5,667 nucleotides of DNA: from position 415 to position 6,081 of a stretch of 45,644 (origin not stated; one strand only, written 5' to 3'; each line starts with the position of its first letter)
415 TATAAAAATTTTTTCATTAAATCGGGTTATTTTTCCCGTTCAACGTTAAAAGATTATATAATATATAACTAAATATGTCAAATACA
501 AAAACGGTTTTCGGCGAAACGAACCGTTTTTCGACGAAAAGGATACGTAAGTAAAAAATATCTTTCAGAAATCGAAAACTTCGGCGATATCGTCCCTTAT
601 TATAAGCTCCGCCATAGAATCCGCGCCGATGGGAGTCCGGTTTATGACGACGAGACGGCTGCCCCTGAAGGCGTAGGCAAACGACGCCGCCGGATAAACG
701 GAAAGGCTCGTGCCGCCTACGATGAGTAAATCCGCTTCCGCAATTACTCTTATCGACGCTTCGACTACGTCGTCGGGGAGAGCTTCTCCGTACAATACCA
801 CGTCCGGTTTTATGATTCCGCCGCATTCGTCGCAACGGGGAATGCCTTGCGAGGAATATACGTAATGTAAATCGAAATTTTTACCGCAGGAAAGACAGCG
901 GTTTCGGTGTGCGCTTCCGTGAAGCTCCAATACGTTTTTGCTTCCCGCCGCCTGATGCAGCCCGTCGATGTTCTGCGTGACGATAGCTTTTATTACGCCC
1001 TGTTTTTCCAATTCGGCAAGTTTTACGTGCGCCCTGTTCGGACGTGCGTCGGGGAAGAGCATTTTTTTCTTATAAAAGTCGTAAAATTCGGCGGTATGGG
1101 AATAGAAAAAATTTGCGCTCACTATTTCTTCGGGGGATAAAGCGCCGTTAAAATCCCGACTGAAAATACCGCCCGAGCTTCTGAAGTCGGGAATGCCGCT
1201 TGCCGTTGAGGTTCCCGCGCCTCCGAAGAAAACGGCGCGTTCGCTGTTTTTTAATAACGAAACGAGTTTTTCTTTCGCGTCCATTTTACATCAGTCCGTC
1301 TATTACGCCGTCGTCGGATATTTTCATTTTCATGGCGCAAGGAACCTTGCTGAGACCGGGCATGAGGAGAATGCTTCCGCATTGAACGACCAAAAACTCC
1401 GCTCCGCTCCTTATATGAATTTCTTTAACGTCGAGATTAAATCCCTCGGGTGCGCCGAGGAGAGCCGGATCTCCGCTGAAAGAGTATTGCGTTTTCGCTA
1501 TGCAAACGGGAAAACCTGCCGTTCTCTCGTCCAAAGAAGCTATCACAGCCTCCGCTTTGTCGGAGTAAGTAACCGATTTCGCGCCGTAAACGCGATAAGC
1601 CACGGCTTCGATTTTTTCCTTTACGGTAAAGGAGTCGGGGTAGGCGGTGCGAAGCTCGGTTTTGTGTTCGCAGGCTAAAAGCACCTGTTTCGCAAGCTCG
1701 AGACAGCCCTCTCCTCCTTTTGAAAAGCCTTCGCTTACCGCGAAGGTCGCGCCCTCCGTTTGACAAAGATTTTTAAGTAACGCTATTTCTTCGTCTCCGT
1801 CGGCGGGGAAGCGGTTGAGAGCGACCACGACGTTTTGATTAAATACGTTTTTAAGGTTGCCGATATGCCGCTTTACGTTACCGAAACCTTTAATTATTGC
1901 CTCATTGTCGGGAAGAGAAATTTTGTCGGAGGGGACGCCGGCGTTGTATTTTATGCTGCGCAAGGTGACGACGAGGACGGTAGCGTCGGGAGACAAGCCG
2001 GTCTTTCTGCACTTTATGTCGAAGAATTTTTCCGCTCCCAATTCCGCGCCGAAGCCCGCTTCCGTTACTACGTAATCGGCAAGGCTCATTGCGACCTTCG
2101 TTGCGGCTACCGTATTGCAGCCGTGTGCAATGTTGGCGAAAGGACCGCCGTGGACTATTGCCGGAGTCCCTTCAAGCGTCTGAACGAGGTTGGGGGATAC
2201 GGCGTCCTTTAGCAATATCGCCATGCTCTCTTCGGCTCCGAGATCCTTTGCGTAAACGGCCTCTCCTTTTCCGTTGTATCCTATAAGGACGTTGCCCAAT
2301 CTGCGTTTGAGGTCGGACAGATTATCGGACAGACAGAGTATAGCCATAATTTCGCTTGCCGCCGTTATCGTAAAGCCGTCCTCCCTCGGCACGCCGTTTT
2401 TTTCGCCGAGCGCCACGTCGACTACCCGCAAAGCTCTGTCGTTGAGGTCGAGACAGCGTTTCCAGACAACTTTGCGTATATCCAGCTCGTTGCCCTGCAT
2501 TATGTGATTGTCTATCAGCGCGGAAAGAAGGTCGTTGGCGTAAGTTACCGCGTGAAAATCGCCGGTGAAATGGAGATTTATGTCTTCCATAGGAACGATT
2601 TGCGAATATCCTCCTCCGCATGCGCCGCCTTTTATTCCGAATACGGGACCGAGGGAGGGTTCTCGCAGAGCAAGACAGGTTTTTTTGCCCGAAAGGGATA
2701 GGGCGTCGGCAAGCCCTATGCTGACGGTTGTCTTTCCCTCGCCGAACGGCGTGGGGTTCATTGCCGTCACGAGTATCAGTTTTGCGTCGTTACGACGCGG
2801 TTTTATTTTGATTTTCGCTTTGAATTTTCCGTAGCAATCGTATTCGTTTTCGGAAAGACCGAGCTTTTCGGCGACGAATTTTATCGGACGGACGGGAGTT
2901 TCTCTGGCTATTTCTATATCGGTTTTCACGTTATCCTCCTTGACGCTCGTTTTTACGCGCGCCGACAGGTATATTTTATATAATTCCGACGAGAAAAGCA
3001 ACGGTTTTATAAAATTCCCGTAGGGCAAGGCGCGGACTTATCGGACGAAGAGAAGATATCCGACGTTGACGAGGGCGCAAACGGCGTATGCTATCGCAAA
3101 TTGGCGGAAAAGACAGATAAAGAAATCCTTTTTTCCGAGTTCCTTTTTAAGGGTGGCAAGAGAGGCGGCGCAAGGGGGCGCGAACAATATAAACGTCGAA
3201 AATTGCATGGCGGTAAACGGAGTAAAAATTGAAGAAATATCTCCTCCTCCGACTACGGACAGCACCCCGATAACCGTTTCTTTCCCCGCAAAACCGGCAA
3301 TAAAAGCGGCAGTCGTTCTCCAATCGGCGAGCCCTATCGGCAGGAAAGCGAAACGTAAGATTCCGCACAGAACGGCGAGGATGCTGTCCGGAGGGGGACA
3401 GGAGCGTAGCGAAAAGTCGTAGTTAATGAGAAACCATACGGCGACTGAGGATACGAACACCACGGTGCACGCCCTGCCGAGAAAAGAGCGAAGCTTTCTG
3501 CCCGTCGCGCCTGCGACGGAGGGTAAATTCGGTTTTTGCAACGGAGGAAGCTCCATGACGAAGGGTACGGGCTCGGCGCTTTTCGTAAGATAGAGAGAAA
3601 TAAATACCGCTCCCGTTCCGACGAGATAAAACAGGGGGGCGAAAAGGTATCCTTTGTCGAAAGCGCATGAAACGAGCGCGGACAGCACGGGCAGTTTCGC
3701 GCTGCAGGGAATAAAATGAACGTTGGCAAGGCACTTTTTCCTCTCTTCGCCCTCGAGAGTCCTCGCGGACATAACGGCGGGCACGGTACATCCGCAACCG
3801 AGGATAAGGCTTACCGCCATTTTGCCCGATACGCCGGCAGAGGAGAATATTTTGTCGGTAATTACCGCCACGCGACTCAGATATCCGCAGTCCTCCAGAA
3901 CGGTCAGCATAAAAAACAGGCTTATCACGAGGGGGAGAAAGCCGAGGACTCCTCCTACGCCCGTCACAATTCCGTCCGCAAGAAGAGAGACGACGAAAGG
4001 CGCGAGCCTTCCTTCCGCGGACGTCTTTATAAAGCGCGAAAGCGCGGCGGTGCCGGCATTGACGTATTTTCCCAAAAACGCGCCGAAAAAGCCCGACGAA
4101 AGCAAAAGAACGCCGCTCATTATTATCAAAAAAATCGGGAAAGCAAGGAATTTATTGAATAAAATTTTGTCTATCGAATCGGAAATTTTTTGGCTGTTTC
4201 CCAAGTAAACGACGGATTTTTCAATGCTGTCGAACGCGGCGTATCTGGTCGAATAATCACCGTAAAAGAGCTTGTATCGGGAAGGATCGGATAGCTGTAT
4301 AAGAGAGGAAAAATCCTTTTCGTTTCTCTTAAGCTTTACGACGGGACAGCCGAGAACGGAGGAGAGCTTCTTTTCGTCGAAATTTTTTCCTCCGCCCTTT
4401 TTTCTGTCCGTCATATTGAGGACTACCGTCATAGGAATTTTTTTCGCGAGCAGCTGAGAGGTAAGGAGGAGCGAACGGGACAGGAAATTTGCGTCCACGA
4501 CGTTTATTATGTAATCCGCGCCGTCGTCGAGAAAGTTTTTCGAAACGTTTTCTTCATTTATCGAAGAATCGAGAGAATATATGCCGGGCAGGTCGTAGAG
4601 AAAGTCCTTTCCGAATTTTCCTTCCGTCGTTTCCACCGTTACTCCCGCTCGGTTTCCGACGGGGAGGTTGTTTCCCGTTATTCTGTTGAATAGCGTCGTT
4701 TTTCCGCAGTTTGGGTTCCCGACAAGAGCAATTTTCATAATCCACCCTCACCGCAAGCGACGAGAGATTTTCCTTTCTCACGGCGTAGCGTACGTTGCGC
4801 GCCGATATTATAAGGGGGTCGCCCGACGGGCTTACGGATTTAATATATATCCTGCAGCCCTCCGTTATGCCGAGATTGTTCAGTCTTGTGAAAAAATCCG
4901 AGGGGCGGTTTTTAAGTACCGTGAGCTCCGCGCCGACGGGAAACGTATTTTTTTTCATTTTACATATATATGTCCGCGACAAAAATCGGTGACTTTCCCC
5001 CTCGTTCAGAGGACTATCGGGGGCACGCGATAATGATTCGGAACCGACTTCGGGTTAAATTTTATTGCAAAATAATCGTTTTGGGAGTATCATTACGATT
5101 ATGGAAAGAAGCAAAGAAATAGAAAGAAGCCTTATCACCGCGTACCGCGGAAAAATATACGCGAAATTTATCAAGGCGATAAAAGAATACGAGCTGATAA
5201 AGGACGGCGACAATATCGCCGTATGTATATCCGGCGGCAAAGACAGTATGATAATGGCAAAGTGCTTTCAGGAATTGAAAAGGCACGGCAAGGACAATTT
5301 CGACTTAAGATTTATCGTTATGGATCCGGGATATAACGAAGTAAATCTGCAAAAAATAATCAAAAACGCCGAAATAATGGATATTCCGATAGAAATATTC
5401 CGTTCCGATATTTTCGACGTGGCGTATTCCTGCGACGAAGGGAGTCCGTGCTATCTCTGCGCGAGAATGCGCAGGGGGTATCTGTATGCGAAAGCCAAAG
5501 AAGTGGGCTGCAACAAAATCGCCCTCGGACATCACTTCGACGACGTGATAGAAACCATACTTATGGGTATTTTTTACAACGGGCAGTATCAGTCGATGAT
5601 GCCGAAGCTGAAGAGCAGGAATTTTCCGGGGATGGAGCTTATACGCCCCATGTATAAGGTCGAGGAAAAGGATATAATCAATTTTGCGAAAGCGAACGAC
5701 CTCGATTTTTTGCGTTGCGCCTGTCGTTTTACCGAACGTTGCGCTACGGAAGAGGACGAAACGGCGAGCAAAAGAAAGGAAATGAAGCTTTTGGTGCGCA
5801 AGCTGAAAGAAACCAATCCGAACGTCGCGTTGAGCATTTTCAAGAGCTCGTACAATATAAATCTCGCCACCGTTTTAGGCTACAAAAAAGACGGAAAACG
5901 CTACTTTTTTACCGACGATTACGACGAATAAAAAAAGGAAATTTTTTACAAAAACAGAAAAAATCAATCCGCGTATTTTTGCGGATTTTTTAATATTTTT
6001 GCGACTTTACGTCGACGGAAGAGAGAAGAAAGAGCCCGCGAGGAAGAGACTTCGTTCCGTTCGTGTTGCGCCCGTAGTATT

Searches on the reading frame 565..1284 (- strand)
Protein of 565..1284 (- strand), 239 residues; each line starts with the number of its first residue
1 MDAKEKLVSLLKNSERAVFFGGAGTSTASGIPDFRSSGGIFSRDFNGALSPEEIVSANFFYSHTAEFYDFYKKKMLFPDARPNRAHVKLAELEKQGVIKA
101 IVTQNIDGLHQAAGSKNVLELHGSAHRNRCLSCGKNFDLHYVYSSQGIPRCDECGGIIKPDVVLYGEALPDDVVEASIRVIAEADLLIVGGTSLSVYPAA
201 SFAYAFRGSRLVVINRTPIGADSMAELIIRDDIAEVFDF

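Call 9: search_protein_families(library=pfam, max_evalue=0.01, proteins=[window:565-1284:-])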
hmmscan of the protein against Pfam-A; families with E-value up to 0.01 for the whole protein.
window:565-1284:- (239 aa): 3 families
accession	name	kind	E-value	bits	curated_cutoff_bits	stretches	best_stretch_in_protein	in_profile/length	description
PF02146.23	SIR2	-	7.7e-52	176.3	24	1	22-198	1-180/180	Sir2 family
PF00205.28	TPP_enzyme_M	-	0.0025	17.9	30.4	0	176-235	70-132/137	Thiamine pyrophosphate enzyme, central domain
PF06941.18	NT5C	-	0.0032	17.8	24.8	1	40-135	22-124/180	5' nucleotidase, deoxy (Pyrimidine), cytosolic type C protein (NT5C)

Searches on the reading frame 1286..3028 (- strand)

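Call 9: search_protein_families(library=pfam, max_evalue=0.01, proteins=[window:1286-3028:-])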
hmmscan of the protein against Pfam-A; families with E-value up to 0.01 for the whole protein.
window:1286-3028:- (580 aa): 1 family
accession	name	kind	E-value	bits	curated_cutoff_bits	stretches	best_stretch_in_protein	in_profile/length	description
PF01268.25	FTHFS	-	5.9e-234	777.9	27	1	35-580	1-556/556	Formate--tetrahydrofolate ligase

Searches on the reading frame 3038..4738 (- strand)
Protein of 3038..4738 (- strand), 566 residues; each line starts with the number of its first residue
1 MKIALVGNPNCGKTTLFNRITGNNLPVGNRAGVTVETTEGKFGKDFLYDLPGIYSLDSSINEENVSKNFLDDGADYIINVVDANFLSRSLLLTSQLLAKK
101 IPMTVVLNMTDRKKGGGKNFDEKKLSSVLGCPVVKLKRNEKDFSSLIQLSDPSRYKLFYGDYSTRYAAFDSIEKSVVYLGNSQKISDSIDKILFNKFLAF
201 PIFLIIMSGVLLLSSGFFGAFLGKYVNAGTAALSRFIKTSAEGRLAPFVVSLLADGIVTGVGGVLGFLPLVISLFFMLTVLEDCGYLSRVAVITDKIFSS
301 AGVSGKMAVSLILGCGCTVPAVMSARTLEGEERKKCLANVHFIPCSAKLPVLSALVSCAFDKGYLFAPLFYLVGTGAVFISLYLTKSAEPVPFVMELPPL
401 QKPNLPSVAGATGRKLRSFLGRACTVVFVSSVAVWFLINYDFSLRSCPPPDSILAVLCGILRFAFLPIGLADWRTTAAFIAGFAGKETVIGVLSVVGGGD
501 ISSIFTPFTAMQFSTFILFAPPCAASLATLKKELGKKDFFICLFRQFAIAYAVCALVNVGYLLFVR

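Call 9: search_protein_families(library=pfam, max_evalue=0.01, proteins=[window:3038-4738:-])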
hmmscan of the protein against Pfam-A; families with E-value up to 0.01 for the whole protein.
window:3038-4738:- (566 aa): 6 families
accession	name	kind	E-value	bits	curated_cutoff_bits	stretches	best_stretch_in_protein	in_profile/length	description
PF02421.24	FeoB_N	-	1.5e-44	151.7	27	1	2-141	2-146/156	Ferrous iron transport protein B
PF07670.19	Gate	-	2.7e-21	76.4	29.6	2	265-353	2-98/104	Nucleoside recognition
PF01926.29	MMR_HSR1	-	8.6e-18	64.9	21.9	1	2-108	1-112/113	50S ribosome-binding GTPase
PF07664.17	FeoB_C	-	7.9e-07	29.1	26.6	1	369-409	3-48/54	Ferrous iron transport protein B C terminus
PF00350.29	Dynamin_N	-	9.2e-06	26.2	27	0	47-108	105-166/168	Dynamin family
PF09439.16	SRPRB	-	0.00094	19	25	1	3-99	6-98/178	Signal recognition particle receptor beta subunit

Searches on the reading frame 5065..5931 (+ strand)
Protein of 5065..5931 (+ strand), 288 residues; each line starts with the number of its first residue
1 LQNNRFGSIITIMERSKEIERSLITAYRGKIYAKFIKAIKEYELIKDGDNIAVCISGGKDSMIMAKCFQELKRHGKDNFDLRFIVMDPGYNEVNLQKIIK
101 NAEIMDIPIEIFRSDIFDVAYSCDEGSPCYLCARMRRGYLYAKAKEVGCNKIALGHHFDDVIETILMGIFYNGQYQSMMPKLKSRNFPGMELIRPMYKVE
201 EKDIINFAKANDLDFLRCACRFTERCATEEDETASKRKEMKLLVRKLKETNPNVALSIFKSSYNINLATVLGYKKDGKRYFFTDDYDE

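Call 9: search_protein_families(library=pfam, max_evalue=0.01, proteins=[window:5065-5931:+])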
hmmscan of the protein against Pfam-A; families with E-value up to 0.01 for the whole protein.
window:5065-5931:+ (288 aa): 1 family
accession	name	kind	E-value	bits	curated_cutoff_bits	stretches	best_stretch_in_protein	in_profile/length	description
PF01171.26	ATP_bind_3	-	4.7e-17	62.7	27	1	51-216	2-164/182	PP-loop family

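Call 21: find_encoding_contigs(protein=window:5065-5931:+, flank=10000, max_places=6)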
Protein window:5065-5931:+ (288 aa): no gene with exactly this product is on record in the collection.
